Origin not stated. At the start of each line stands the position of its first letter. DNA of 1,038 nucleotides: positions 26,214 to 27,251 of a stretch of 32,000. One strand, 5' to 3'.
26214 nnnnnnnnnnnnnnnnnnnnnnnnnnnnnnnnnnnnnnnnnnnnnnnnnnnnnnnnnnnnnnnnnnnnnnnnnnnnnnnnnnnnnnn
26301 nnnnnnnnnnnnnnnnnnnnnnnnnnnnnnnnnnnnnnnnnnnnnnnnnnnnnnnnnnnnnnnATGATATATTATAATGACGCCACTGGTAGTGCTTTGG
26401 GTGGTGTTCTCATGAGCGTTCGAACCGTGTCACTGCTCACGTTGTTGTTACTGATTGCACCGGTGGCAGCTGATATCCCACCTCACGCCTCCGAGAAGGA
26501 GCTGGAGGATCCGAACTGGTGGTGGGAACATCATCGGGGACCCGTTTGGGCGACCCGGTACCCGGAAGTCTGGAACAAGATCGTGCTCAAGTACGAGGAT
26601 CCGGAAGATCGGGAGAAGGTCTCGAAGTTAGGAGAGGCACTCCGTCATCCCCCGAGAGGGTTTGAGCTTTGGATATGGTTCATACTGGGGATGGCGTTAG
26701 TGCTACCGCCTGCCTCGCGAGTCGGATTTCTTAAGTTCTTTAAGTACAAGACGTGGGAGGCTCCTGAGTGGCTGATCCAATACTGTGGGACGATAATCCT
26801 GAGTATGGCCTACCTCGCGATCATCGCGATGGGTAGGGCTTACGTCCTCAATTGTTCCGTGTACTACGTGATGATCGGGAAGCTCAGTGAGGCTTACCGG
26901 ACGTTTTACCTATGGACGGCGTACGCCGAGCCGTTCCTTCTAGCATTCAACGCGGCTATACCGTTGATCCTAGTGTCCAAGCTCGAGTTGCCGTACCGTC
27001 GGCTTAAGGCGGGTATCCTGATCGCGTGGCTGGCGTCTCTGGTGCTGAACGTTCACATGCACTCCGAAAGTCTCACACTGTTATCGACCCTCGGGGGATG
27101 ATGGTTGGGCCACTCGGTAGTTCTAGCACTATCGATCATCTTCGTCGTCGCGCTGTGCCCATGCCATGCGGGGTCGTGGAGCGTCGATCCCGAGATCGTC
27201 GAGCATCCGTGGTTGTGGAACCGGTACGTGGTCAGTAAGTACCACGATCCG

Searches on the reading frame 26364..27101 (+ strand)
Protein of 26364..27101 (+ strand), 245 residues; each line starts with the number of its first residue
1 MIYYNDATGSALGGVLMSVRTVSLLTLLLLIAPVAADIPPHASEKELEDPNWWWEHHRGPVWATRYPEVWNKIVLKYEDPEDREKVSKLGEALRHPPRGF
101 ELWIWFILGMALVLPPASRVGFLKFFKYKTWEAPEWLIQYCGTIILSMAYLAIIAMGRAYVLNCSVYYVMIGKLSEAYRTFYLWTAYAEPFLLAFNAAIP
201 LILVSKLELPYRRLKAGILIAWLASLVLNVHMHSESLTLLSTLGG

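Call 7: search_protein_families(library=pfam, proteins=[window:26364-27101:+], max_evalue=0.01)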
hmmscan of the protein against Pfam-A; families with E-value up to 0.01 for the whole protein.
window:26364-27101:+ (245 aa): 0 families

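Call 27: find_encoding_contigs(protein=window:26364-27101:+, flank=10000, max_places=10)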
Protein window:26364-27101:+ (245 aa): 1 contig read that carries it; 1 place shown.
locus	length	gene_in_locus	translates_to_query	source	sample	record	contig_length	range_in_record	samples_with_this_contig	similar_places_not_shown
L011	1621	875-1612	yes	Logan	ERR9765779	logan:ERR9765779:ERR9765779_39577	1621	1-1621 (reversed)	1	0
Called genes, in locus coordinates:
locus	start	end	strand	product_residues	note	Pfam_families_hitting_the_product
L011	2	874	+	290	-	?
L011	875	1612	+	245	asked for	-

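Call 69: search_protein_families(library=ncbifam, proteins=[window:26364-27098:+], max_evalue=0.01)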
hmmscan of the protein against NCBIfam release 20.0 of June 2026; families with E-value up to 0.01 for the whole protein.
window:26364-27098:+ (245 aa): 0 families
